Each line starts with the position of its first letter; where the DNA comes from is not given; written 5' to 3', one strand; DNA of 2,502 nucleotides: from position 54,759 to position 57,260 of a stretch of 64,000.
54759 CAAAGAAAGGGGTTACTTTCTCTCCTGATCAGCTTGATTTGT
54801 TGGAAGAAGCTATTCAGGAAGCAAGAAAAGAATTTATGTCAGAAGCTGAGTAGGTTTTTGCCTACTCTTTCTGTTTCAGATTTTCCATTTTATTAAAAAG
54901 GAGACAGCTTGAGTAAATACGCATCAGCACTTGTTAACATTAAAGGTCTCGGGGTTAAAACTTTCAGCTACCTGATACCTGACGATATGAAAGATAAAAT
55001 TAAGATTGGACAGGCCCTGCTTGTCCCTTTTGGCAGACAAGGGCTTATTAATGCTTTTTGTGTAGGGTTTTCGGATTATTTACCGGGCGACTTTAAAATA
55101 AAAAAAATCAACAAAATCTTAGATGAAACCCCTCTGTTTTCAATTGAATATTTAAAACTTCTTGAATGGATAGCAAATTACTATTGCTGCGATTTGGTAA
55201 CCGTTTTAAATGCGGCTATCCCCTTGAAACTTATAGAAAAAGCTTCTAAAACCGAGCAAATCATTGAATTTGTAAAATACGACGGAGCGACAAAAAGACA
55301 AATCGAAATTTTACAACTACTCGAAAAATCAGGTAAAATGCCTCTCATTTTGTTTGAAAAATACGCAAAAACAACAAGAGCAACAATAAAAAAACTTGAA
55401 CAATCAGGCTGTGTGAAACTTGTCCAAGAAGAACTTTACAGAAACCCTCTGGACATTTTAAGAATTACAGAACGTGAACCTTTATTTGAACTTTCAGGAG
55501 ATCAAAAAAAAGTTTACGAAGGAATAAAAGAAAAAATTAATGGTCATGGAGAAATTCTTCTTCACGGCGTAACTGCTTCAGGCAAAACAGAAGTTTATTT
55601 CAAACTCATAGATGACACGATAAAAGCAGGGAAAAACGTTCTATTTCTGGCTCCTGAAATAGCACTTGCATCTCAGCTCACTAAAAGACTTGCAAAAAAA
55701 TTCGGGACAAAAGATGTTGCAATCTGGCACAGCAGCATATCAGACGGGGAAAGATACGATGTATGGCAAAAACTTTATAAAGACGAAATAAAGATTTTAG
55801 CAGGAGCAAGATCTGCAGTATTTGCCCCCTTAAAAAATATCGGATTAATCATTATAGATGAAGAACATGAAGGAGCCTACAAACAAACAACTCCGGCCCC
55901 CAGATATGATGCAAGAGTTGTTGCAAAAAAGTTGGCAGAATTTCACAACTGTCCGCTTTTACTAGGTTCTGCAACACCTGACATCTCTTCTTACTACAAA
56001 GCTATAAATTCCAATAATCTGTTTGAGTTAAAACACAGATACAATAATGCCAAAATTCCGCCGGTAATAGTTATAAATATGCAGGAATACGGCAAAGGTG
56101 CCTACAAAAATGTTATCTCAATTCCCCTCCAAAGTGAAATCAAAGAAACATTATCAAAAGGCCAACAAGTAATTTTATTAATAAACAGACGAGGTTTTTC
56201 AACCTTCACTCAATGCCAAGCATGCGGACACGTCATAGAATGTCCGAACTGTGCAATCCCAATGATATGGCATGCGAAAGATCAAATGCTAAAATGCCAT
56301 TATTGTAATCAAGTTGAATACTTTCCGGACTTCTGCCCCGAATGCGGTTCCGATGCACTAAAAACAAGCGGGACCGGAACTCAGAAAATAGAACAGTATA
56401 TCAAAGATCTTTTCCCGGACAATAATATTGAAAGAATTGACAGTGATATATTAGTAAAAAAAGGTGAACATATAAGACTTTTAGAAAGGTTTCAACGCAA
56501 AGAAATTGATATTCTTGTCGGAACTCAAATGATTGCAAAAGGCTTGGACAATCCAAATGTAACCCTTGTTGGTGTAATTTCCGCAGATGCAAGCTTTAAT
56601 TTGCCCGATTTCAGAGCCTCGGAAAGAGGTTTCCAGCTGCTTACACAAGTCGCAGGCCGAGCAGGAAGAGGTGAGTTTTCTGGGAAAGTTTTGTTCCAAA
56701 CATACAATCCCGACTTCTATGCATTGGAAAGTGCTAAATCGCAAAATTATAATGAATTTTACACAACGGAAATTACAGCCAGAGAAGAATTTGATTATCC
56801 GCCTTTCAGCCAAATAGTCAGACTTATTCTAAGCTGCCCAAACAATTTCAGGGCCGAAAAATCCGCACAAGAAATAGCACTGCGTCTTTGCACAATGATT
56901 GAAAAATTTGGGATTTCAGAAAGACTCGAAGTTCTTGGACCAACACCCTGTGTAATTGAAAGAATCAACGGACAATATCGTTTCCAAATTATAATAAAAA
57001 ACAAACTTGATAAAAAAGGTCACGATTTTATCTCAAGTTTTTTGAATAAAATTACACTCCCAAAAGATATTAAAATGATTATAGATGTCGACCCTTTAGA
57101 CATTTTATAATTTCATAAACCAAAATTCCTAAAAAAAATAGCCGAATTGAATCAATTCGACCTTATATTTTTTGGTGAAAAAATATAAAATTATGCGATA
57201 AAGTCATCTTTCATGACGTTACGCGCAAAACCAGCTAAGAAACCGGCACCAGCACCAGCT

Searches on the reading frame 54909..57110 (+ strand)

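Call 14: search_protein_families(library=pfam, proteins=[window:54909-57110:+], max_evalue=0.01)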
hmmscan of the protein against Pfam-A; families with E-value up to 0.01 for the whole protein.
window:54909-57110:+ (733 aa): 8 families
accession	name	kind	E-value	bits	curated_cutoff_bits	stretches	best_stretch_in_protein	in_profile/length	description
PF17764.6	PriA_3primeBD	-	4.7e-22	78.1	22.7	1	17-105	10-96/96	3'DNA-binding domain (3'BD)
PF18074.6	PriA_C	-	5.4e-20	72.4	26.9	1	632-729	1-95/95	Primosomal protein N C-terminal domain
PF04851.21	ResIII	-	1.2e-16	61.4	22.5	1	194-358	3-163/164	Type III restriction enzyme, res subunit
PF00270.35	DEAD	-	3.4e-16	59.8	26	1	199-360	4-162/167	DEAD/DEAH box helicase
PF00271.37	Helicase_C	-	3.9e-12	46.8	23.5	1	493-587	27-108/110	Helicase conserved C-terminal domain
PF18319.7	Zn_ribbon_PriA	-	1.3e-09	38.3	26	1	445-468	1-24/27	PriA DNA helicase Cys-rich region (CRR) domain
PF22590.2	Cas3-like_C_2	-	0.0039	17.9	27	0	522-585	49-101/106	CRISPR-associated nuclease/helicase Cas3, C-terminal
PF08772.16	Zn_ribbon_NOB1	-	0.0091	16.5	24.9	1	455-486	3-36/72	Nin one binding (NOB1) Zn-ribbon like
